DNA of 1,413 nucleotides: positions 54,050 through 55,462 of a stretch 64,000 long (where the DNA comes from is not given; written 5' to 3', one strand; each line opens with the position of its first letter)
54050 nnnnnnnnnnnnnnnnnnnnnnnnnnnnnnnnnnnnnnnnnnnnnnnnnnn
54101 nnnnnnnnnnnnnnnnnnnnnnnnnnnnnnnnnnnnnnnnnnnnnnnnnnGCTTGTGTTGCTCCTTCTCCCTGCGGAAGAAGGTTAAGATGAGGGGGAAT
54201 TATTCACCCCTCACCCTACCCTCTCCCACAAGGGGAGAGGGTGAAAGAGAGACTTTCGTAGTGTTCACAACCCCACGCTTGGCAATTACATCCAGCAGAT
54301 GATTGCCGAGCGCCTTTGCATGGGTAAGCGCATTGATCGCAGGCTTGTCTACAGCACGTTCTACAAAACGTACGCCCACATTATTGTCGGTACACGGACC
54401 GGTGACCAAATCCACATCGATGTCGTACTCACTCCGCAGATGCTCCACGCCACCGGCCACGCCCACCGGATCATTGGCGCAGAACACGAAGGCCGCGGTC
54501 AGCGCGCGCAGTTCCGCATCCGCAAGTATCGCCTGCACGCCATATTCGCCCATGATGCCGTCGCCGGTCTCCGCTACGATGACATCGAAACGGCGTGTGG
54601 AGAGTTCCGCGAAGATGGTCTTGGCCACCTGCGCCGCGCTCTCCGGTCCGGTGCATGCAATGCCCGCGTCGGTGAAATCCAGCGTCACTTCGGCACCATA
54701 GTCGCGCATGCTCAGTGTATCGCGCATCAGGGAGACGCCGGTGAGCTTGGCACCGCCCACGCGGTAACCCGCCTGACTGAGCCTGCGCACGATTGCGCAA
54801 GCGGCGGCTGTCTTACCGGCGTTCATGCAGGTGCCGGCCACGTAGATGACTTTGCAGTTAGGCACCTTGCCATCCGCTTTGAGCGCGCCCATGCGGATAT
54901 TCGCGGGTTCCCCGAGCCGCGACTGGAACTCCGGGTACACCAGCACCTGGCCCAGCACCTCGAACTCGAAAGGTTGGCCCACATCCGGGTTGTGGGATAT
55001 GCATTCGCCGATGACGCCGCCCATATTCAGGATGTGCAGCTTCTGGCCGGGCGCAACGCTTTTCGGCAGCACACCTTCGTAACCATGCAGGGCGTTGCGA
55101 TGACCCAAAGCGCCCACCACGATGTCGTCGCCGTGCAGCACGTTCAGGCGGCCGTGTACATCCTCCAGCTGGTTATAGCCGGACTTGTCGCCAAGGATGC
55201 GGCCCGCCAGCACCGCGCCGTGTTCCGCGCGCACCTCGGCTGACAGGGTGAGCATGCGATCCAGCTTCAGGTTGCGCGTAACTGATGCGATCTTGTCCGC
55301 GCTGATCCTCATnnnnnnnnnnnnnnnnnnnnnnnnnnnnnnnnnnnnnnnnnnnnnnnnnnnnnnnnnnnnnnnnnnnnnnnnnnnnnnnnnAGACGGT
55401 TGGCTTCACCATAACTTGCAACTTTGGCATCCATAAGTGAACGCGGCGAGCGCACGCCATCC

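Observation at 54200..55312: Unassigned P-loop gene locked inside an arginine operon that shows no argA/argJ/argE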

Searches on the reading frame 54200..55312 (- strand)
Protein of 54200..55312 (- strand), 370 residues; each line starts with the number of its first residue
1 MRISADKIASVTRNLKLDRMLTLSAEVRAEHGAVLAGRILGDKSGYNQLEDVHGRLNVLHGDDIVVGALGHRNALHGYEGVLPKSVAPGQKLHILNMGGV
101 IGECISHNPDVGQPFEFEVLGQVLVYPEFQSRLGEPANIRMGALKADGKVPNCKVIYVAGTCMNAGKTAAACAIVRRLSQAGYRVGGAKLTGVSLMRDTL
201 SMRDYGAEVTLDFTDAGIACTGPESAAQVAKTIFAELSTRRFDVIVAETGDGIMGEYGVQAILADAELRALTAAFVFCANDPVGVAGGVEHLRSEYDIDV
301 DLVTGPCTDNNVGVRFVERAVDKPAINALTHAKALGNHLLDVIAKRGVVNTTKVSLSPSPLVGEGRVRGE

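Call 3: search_protein_families(library=pfam, proteins=[window:54200-55312:-], max_evalue=0.01)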
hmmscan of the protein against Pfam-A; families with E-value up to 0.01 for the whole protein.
window:54200-55312:- (370 aa): 1 family
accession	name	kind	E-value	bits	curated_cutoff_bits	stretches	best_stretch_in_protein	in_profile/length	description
PF07755.17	DUF1611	-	0.005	16.7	25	1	148-186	5-45/201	Domain of unknown function (DUF1611_C) P-loop domain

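Call 4: search_protein_families(library=ncbifam, proteins=[window:54200-55312:-], max_evalue=0.01)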
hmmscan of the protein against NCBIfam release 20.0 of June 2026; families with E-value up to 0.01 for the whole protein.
window:54200-55312:- (370 aa): 3 families
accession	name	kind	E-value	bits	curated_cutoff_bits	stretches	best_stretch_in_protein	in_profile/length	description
TIGR00176.1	mobB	equivalog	0.00082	19.4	76.2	1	156-248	2-96/155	molybdopterin-guanine dinucleotide biosynthesis protein B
NF011063.0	PRK14494.1-2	equivalog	0.00084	19.1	258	1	154-210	2-60/227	putative molybdopterin-guanine dinucleotide biosynthesis protein MobB/FeS domain-containing protein protein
NF010471.0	PRK13896.1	equivalog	0.0058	15.7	693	0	156-189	4-37/433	cobyrinic acid a,c-diamide synthase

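Call 5: find_homologous_proteins(query=window:54200-55312:-)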
Query window:54200-55312:- (370 aa): 6023 proteins with E <= 0.001 among 8000 candidates; the best 120 are listed.
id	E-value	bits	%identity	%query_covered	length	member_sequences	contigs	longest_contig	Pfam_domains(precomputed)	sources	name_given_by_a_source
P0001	1.8e-213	726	93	94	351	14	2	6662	-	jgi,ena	-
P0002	2.7e-206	703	86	99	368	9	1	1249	-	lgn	-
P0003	1.4e-201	687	86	97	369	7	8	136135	-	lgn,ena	-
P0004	6.5e-197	672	84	98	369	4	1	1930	-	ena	-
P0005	5.8e-196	669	85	94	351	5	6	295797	-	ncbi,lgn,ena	-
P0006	1.5e-195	667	81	98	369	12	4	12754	-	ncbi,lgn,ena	-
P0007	2.1e-193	660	83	97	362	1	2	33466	-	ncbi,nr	ncbi:MAG: hypothetical protein KGL13_02590 [Gammaproteobacteria bacterium]|nr:hypothetical protein [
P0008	3.8e-192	656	82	95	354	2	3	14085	-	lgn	-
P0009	4.9e-192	656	82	96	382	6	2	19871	-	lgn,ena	-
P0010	2.2e-191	653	80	99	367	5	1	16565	-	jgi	jgi:hypothetical protein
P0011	8.6e-191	652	79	99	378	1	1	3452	-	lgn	-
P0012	1.1e-190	651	80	97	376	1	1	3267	-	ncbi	ncbi:MAG: hypothetical protein ACRER7_06680 [Gammaproteobacteria bacterium]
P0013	1.8e-190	651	79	99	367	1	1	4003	-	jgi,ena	-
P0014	3.0e-190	650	80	97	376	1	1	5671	-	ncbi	-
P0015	4.4e-190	649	83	95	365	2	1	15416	-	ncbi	-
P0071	2.8e-152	525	69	94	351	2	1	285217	-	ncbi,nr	ncbi:MAG: hypothetical protein IPP78_14375 [Holophagaceae bacterium]|nr:hypothetical protein [Holoph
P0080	3.4e-148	511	67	93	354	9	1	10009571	PF07755.18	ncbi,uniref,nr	ncbi:DUF1611 domain-containing protein [Stigmatella sp. ncwal1]|uniref:DUF1611 domain-containing pro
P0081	3.5e-148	511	68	94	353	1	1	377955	PF07755.18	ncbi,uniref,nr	ncbi:DUF1611 domain-containing protein [Hyalangium rubrum]|uniref:D-glutamate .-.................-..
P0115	1.2e-143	496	67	94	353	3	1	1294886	-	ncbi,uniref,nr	ncbi:DUF1611 domain-containing protein [Myxococcus stipitatus]|uniref:DUF1611 domain-containing prot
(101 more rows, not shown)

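Call 6: search_solved_structures(query=window:54200-55312:-, max_evalue=10, show_alignments=3)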
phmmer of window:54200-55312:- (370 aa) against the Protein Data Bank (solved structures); distinct sequences matched with E-value up to 10: 5.
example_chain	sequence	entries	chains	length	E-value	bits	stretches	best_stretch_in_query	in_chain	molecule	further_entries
1dts_A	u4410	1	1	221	0.013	17.7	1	154-192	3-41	DETHIOBIOTIN SYNTHETASE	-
1a82_A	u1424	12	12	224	0.015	17.5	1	155-192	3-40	DETHIOBIOTIN SYNTHETASE | PROTEIN (DETHIOBIOTIN SYNTHETASE) | DETHIOBIOTIN SYNTHASE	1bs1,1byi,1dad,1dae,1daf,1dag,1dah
1l2q_A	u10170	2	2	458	0.61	12.2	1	256-341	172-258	monomethylamine methyltransferase | Monomethylamine methyltransferase mtmB1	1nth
1tv2_A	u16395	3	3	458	0.72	12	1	256-341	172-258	Monomethylamine methyltransferase mtmB1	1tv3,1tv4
1eyr_A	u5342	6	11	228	1.2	11.3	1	229-276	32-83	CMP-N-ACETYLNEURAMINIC ACID SYNTHETASE | N-acylneuraminate cytidylyltransferase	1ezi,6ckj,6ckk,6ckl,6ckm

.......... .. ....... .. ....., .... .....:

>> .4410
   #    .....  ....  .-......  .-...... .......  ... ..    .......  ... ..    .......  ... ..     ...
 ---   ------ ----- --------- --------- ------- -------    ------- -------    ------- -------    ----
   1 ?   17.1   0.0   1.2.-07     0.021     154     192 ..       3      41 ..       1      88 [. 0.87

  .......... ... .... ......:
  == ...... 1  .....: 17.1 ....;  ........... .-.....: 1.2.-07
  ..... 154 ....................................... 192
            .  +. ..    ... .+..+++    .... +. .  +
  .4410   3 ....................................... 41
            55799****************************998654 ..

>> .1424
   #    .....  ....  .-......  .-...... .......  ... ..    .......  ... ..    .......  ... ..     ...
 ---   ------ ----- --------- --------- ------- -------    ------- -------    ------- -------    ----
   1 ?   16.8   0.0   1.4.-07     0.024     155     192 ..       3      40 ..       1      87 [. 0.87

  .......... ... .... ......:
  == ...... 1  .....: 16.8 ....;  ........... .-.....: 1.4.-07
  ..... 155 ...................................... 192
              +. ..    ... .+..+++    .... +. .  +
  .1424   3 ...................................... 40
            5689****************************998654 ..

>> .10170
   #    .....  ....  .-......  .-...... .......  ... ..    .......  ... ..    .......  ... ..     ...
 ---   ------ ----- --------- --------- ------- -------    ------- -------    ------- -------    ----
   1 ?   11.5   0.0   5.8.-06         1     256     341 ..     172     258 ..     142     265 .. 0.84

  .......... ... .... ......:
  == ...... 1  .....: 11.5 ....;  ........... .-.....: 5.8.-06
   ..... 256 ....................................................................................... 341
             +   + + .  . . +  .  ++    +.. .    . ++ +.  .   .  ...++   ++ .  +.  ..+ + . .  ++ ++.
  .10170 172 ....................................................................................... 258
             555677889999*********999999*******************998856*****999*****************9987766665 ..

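Call 15: find_encoding_contigs(protein=P0115, flank=10000, max_places=2)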
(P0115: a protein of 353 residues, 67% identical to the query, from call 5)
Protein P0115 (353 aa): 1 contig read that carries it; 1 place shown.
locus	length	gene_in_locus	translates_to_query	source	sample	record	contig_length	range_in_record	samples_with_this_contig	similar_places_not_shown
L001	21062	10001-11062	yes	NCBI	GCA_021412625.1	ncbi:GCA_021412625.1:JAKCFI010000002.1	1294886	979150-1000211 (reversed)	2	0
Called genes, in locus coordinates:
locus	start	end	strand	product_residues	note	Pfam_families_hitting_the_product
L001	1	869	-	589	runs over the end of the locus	PF00512:HisKA, PF02518:HATPase_c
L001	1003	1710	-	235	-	PF00072:Response_reg, PF00486:Trans_reg_C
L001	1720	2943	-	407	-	PF00092:VWA (weak)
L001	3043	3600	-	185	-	PF05685:Uma2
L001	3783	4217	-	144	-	PF01316:Arg_repressor, PF02863:Arg_repressor_C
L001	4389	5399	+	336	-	PF02729:OTCace_N, PF00185:OTCace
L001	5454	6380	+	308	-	PF00696:AA_kinase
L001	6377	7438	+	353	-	PF04389:Peptidase_M28 (weak), PF01546:Peptidase_M20, PF07687:M20_dimer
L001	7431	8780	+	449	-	PF00206:Lyase_1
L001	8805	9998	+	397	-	PF00764:Arginosuc_synth, PF20979:Arginosuc_syn_C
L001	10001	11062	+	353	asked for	-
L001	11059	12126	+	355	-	PF01118:Semialdhyde_dh, PF22698:Semialdhyde_dhC_1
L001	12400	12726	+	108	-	-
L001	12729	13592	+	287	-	PF14243:R2K_3, PF18299:R2K_2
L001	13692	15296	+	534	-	PF00999:Na_H_Exchanger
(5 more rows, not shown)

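Call 16: find_encoding_contigs(protein=P0071, flank=10000, max_places=2)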
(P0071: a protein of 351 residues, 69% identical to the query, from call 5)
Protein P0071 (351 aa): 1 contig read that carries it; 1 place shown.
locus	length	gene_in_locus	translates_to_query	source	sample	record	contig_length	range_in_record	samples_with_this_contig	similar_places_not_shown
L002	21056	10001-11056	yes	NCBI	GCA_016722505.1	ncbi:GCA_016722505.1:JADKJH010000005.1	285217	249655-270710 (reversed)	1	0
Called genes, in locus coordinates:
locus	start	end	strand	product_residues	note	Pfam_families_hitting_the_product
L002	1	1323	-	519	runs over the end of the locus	PF16697:Yop-YscD_cpl, PF00498:FHA, PF01590:GAF, PF13185:GAF_2, PF13492:GAF_3, PF00512:HisKA, PF02518:HATPase_c, PF13581:HATPase_c_2 (weak), +1 more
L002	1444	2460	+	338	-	PF05496:RuvB_N, PF00004:AAA, PF07726:AAA_3 (faint), PF07728:AAA_5, PF13173:AAA_14 (weak), PF13401:AAA_22 (faint), PF17864:AAA_lid_4, PF05491:WHD_RuvB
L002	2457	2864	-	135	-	PF01316:Arg_repressor, PF02863:Arg_repressor_C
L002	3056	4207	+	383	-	PF00202:Aminotran_3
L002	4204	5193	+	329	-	PF02729:OTCace_N, PF00185:OTCace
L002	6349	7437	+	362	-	PF04389:Peptidase_M28 (weak), PF01546:Peptidase_M20, PF07687:M20_dimer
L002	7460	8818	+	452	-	PF00206:Lyase_1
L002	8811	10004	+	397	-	PF00764:Arginosuc_synth, PF20979:Arginosuc_syn_C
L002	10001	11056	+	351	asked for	-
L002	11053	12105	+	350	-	PF01118:Semialdhyde_dh, PF22698:Semialdhyde_dhC_1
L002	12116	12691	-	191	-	PF04519:Bactofilin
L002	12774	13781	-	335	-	PF01551:Peptidase_M23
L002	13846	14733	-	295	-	PF01040:UbiA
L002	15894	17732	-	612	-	PF00501:AMP-binding, PF23562:AMP-binding_C_3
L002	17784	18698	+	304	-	PF02899:Phage_int_SAM_1, PF00589:Phage_integrase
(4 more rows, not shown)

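Call 23: search_protein_representatives(protein=window:54200-55312:-)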
Query: 370 residues. Proteins with E-value up to 0.001 (for the whole library): 1366; up to 1e-10: 847; up to 1e-30: 141. The best 150 are listed.
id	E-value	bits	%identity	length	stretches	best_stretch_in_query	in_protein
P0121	4.0e-129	447.1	82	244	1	1-244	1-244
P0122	1.1e-117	409.5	56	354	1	2-343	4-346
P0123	7.8e-116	403.3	54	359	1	1-345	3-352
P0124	9.4e-91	320.8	51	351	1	2-337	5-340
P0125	3.1e-81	289.5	44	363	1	1-343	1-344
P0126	1.1e-79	284.5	44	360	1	3-344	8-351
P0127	2.6e-76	273.3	41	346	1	1-331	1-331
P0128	5.9e-74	265.6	46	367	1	2-338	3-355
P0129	7.7e-71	255.4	46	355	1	1-337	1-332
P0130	5.5e-70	252.5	50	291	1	67-342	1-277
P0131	3.4e-66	240.1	44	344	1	3-345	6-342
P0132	4.0e-66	239.9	55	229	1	123-347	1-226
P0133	3.6e-63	230.1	39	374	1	2-337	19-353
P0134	2.2e-62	227.6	43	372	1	3-335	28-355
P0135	1.8e-61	224.6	47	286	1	3-258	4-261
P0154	4.9e-54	200.1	44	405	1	3-287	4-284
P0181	3.9e-44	167.5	31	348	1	15-330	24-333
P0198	7.0e-40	153.5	41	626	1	45-339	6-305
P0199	9.6e-40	153.1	35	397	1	2-320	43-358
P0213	8.0e-37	143.5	33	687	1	4-321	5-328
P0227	2.2e-34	135.4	51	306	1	4-143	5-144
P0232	5.1e-34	134.2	48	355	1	38-213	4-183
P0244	1.7e-32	129.2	29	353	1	6-311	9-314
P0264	4.7e-30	121.2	28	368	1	47-321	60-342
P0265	4.8e-30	121.2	42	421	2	44-115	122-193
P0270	7.6e-30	120.5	30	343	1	18-332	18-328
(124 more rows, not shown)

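Call 25: search_protein_families(library=pfam, alignment_id=A1, max_evalue=0.01)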
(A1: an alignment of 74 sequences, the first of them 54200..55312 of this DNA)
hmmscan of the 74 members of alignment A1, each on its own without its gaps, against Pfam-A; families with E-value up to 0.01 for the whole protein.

A. member 1, window:54200-55312:- (370 aa): 1 family
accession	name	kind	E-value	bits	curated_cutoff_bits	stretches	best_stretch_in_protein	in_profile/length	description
PF07755.17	DUF1611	-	0.005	16.7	25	1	148-186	5-45/201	Domain of unknown function (DUF1611_C) P-loop domain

B. families by the number of members that match (of 74 scanned): 8 families
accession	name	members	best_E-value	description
PF03205.20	MobB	32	6.4e-06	Molybdopterin guanine dinucleotide synthesis protein B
PF01656.29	CbiA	26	3.4e-06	CobQ/CobB/MinD/ParA nucleotide binding domain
PF07755.17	DUF1611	23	8.7e-06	Domain of unknown function (DUF1611_C) P-loop domain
PF13500.12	AAA_26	8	0.00018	AAA domain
PF13604.12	AAA_30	1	8.3e-05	AAA domain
PF02492.25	cobW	1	0.0013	CobW/HypB/UreG, nucleotide-binding domain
PF00781.29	DAGK_cat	1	0.0026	Diacylglycerol kinase catalytic domain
PF13245.12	AAA_19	1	0.0034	AAA domain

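Call 29: find_related_loci(query=A2, collection=genome_contigs, flank=10000)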
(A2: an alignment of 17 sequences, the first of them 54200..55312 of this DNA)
Query A2 (370 aa) in genome_contigs; peptide patterns used: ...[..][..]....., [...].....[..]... (x = any residue, [..] = any of these).
600 stretches matched a pattern (row limit reached: there are more); 596 encode a relative of the query (tblastn E <= 1e-3); the best 80 are kept; 80 distinct loci.
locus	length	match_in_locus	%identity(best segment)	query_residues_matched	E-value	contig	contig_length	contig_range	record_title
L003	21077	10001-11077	83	1-359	0e+0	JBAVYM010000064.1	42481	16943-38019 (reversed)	MAG: Gammaproteobacteria bacterium isolate MFD01067_ilm_asm_bin14 k127_53534, whole genome shotgun sequence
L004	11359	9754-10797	85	1-348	0e+0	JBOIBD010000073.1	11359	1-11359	MAG: Gammaproteobacteria bacterium isolate SE1507_maxbin2.bin.32 NODE_3683_length_11359_cov_1.994480, whole genome shotg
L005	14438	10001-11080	83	1-360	0e+0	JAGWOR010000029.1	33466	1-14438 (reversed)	MAG: Gammaproteobacteria bacterium isolate REEB260 contig-150_1984, whole genome shotgun sequence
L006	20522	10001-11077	80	1-359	0e+0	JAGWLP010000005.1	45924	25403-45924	MAG: Gammaproteobacteria bacterium isolate REEB188 contig-150_1172, whole genome shotgun sequence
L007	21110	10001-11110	79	1-366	0e+0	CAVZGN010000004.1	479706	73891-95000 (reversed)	MAG: uncultured proteobacterium isolate MFD03044.bin.1.30 genome assembly, contig: contig_53660, whole genome shotgun se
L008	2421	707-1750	81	1-348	0e+0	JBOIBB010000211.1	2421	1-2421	MAG: Gammaproteobacteria bacterium isolate TC-S_metabat2.bin.119 k127_1043499, whole genome shotgun sequence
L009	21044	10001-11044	80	1-348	0e+0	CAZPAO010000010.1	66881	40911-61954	MAG TPA_asm: uncultured Gammaproteobacteria bacterium isolate binchicken_co50_240 genome assembly, contig: NODE_400_leng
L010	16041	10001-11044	78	1-348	0e+0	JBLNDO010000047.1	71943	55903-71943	MAG: Bacillota bacterium isolate MAG97 PRJNA917189_bin4_renamed_46, whole genome shotgun sequence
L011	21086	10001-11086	68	1-362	1e-158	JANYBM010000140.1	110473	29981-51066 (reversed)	MAG: Holophagaceae bacterium isolate GL140_6_metabat_10 GL140_6_k141_1667484, whole genome shotgun sequence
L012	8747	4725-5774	66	1-350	6e-156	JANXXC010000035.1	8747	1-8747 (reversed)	MAG: Holophagaceae bacterium isolate GL140_2_metabat_343 GL140_2_k141_380936, whole genome shotgun sequence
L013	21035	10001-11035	66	1-346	3e-151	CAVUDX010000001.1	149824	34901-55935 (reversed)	MAG: uncultured Acidobacteriota bacterium isolate MFD02832.bin.2.119 genome assembly, contig: contig_14337, whole genome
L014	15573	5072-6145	64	1-359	5e-150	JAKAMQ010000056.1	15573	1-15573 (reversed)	MAG: Acidobacteria bacterium isolate WY5.bin29 NODE_6217_length_15573_cov_2.180694, whole genome shotgun sequence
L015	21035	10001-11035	67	1-346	9e-150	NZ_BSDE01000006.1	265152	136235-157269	Geothrix limicola strain Red804 sequence06, whole genome shotgun sequence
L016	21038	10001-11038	66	1-346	1e-149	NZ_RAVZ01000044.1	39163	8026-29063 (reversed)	Corallococcus terminator strain CA054A NODE_44_39163_cov_31.4077, whole genome shotgun sequence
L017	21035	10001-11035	66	1-346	4e-149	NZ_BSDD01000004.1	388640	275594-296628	Geothrix rubra strain Red803 sequence04, whole genome shotgun sequence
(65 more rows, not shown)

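Call 38: predict_structure(alignment_id=A1)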
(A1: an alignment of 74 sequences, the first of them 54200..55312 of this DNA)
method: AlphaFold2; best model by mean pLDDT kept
length: 370 residues; sequences in the alignment: 74
mean_pLDDT: 95.7   pTM: 0.91
mean pLDDT of the five models: 95.7, 95.7, 95.6, 94.7, 94.6
residues with pLDDT >= 90: 341; 70-90: 15; 50-70: 14; < 50: 0
segments of 3 or more residues with pLDDT < 50: none
pLDDT, mean of each block of 10 residues (from residue 1): 98 98 98 98 97 98 98 96 98 98 98 98 94 96 89 96 97 98 98 97 98 98 97 96 97 97 98 98 98 98 99 98 98 98 96 73 63
secondary structure, 60 per line:
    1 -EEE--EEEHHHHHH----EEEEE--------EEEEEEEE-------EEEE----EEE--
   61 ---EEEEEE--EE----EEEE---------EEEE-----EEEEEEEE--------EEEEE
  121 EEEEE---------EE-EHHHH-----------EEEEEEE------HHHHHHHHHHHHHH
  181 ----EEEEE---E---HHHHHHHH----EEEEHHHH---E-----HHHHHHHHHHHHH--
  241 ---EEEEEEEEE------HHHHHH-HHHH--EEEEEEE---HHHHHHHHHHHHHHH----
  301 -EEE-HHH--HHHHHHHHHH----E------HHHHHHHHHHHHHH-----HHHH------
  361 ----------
elements in order: E2-4 E7-9 H10-15 E20-24 E33-40 E48-51 E56-58 E64-69 E78-81 E91-94 E100-107 E116-125 H139-142 E154-160 H167-180 E185-189 H197-204 E209-212 H213-216 H226-238 E244-252 H259-264 H266-269 E272-278 H282-296 E302-304 H311-320 H332-345 H351-354
